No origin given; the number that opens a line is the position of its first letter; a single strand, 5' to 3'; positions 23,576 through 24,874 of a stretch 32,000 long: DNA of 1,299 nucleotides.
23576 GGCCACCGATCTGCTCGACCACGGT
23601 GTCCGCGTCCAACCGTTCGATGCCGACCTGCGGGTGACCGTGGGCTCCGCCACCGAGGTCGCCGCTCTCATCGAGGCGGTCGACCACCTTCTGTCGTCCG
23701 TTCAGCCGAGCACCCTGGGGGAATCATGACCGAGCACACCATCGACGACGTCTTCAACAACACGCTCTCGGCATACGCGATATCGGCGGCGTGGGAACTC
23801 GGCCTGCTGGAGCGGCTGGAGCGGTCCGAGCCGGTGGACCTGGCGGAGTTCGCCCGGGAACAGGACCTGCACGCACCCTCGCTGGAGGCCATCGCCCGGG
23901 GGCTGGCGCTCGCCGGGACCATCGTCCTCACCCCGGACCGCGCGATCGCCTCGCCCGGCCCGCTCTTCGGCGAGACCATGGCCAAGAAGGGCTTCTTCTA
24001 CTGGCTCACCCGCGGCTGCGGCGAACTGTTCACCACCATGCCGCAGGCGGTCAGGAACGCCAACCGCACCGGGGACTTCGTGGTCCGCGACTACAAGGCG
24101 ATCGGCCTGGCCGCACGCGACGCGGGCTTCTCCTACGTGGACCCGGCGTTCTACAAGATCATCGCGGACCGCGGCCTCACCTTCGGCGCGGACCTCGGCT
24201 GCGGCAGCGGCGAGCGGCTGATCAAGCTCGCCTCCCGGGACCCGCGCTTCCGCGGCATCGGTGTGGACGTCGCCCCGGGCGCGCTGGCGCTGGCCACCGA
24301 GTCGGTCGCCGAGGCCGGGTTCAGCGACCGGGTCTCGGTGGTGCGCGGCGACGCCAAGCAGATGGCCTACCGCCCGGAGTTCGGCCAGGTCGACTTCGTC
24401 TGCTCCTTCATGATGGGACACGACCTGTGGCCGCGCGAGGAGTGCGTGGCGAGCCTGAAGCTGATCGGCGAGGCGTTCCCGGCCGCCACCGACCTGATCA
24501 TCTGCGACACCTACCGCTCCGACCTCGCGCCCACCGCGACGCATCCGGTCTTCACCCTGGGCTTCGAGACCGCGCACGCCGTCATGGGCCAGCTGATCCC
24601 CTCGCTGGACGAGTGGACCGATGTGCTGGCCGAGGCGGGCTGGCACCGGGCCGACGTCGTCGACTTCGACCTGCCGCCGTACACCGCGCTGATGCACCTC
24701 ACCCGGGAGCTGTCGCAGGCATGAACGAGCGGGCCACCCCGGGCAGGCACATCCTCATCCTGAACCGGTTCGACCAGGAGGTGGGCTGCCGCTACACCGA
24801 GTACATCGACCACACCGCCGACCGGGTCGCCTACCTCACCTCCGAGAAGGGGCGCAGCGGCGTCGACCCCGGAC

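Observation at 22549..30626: SARP-linked operon of aminotransferase, methyltransferase, ATP-grasp ligase and transporters: candidate NRPS-independent peptide cluster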

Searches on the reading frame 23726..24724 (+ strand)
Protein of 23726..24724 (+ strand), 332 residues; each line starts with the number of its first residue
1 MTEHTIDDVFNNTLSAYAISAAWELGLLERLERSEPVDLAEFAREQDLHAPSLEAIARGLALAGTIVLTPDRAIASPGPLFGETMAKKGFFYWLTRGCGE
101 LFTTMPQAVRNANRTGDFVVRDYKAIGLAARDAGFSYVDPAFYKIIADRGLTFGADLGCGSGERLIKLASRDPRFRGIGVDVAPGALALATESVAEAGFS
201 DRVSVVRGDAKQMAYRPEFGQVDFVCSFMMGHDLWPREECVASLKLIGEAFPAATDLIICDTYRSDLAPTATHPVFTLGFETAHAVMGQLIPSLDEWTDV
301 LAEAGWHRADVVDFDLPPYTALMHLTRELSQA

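Call 5: search_protein_families(library=pfam, proteins=[window:23726-24724:+], max_evalue=0.01)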
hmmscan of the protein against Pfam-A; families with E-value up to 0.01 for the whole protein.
window:23726-24724:+ (332 aa): 7 families
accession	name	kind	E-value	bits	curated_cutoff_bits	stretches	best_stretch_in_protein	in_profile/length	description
PF13649.12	Methyltransf_25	-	1.4e-11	45.4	27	1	156-240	3-82/97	Methyltransferase domain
PF08241.18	Methyltransf_11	-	3.2e-08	34.5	21.2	1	156-243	2-82/95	Methyltransferase domain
PF13847.12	Methyltransf_31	-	4.3e-07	30.2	27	1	156-228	9-81/145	Methyltransferase domain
PF02390.23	Methyltransf_4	-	6.9e-05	22.8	24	1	155-212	6-63/173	Putative methyltransferase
PF08242.18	Methyltransf_12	-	7.8e-05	23.8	30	1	156-234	2-78/98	Methyltransferase domain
PF05175.20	MTS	-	0.0027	17.8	23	1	155-213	36-93/170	Methyltransferase small domain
PF00891.24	Methyltransf_2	-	0.0051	16.6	22.3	1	154-305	66-208/210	O-methyltransferase domain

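Call 6: search_protein_families(library=ncbifam, proteins=[window:23726-24724:+], max_evalue=0.01)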
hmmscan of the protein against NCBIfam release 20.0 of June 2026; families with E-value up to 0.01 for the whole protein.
window:23726-24724:+ (332 aa): 14 families
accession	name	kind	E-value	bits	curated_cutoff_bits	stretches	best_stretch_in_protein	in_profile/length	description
NF050150.1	RiPP_MTase_ApyS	equivalog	1.2e-19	70.6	400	1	15-314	14-311/323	RiPP biosynthesis methyltransferase ApyS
TIGR04543.1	ketoArg_3Met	equivalog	3.2e-14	52.7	425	1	15-307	17-312/336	2-ketoarginine methyltransferase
NF043040.1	corrin_prot_MT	hypoth_equivalog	2.1e-08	33.9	180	1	156-265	47-153/216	corrinoid protein-associated methyltransferase CpaM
TIGR00091.1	TIGR00091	equivalog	1.7e-07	30.8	112.65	1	149-214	15-79/194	tRNA (guanosine(46)-N7)-methyltransferase TrmB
TIGR03534.1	RF_mod_PrmC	equivalog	2.4e-07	30.5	199.1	1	155-227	93-162/253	peptide chain release factor N(5)-glutamine methyltransferase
NF001244.0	PRK00216.1-5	equivalog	4.7e-05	22.8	216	1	154-217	52-116/236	bifunctional demethylmenaquinone methyltransferase/2-methoxy-6-polyprenyl-1,4-benzoquinol methylase UbiE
TIGR00536.1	hemK_fam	subfamily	7.9e-05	21.8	115.5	1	141-209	105-173/286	HemK family protein methyltransferase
TIGR02716.1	C20_methyl_CrtF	equivalog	0.00045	19.4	276.1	0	156-218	155-215/306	bacteriochlorophyllide d C-20 methyltransferase BchU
NF040850.1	Trm14_Thcoccales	equivalog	0.00058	18.9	480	1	156-227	223-292/365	tRNA (guanine(6)-N2)-methyltransferase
TIGR03533.1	L3_gln_methyl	equivalog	0.0016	17.8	229.7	1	148-210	119-181/284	50S ribosomal protein L3 N(5)-glutamine methyltransferase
NF041081.1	prot_lys_mtase_Arch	equivalog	0.0028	17.7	200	1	156-209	15-68/142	protein-lysine N-methyltransferase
TIGR02072.1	BioC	equivalog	0.0073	16.1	184.95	0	156-227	40-103/244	malonyl-ACP O-methyltransferase BioC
TIGR02469.1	CbiT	equivalog_domain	0.0078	16.5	78.3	0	156-216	25-84/124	precorrin-6Y C5,15-methyltransferase (decarboxylating) subunit CbiT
NF045667.1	MTase_DVU1556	equivalog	0.0094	15.4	155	0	156-218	28-83/213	DVU_1556 family methyltransferase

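Call 11: search_solved_structures(query=window:23726-24724:+, max_evalue=0.01)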
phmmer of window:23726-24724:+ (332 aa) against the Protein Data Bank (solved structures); distinct sequences matched with E-value up to 0.01: 35.
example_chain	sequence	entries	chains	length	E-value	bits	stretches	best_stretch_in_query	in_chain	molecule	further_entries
4kib_A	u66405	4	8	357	2.7e-82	280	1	4-307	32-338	Methyltransferase MppJ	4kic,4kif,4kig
4m72_A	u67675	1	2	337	6e-82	278.8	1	4-307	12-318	Methyltransferase MppJ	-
4m6x_A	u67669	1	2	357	9.6e-82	278.2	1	4-307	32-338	Methyltransferase MppJ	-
4m6y_A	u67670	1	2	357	6.6e-81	275.4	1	4-307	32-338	Methyltransferase MppJ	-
4m71_A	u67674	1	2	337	7.6e-81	275.2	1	4-307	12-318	Methyltransferase MppJ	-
4m73_A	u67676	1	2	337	8.2e-81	275.1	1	4-307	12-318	Methyltransferase MppJ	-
4m74_A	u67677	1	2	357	1e-80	274.8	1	4-307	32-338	Methyltransferase MppJ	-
8ftv_A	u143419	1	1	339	3.7e-14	56.1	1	21-307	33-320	Methyltransferase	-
8ftr_A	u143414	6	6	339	4.4e-14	55.8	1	21-306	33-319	Methyltransferase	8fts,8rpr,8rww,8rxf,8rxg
8r4z_A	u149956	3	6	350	4.3e-09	39.4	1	90-306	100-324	2-ketoarginine methyltransferase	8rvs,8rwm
8rvc_A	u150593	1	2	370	5.1e-09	39.2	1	90-306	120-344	2-ketoarginine methyltransferase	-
4z2y_A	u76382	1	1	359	3.2e-05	26.7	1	151-272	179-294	CalO6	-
5gm1_A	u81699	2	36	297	3.3e-05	26.6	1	155-314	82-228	O-methylransferase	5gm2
5mgz_A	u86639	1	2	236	5.8e-05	25.8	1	145-234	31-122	8-demethylnovobiocic acid C(8)-methyltransferase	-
5m58_A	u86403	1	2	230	0.00022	23.9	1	143-234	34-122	C-methyltransferase CouO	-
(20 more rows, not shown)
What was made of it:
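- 23726..24724 (+): Gene 2: MppJ-type SAM-dependent α-keto-acid β-C-methyltransferase (332 aa). The next hits are an unnamed methyltransferase (8ftv/8ftr, about 4e-14) and 2-ketoarginine methyltransferase (4e-9) (call 11).
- On MppJ-type α-keto-acid β-C-methyltransferase (gene 2): The next families score <=56 bits (call 11).
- The methyltransferase matches MppJ at E 2.7e-82, against about 1e-14 or weaker for other keto-acid methyltransferases (call 11). The family also contains methyltransferases for 2-ketoarginine and other α-keto substrates (calls 6, 11). MppJ is by far the closest solved relative, at 280 bits against <=56 bits for the others (call 11).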

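Call 28: search_solved_structures(query=window:23726-24724:+, max_evalue=1e-50, show_alignments=1)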
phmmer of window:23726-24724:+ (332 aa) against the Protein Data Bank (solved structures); distinct sequences matched with E-value up to 1e-50: 7.
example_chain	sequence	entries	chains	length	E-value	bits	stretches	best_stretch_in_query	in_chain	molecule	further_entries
4kib_A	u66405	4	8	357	2.7e-82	280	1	4-307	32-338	Methyltransferase MppJ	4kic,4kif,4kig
4m72_A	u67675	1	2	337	6e-82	278.8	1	4-307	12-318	Methyltransferase MppJ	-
4m6x_A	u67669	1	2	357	9.6e-82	278.2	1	4-307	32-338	Methyltransferase MppJ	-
4m6y_A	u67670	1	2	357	6.6e-81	275.4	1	4-307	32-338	Methyltransferase MppJ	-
4m71_A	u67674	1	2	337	7.6e-81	275.2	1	4-307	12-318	Methyltransferase MppJ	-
4m73_A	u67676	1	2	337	8.2e-81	275.1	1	4-307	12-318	Methyltransferase MppJ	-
4m74_A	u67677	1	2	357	1e-80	274.8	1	4-307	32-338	Methyltransferase MppJ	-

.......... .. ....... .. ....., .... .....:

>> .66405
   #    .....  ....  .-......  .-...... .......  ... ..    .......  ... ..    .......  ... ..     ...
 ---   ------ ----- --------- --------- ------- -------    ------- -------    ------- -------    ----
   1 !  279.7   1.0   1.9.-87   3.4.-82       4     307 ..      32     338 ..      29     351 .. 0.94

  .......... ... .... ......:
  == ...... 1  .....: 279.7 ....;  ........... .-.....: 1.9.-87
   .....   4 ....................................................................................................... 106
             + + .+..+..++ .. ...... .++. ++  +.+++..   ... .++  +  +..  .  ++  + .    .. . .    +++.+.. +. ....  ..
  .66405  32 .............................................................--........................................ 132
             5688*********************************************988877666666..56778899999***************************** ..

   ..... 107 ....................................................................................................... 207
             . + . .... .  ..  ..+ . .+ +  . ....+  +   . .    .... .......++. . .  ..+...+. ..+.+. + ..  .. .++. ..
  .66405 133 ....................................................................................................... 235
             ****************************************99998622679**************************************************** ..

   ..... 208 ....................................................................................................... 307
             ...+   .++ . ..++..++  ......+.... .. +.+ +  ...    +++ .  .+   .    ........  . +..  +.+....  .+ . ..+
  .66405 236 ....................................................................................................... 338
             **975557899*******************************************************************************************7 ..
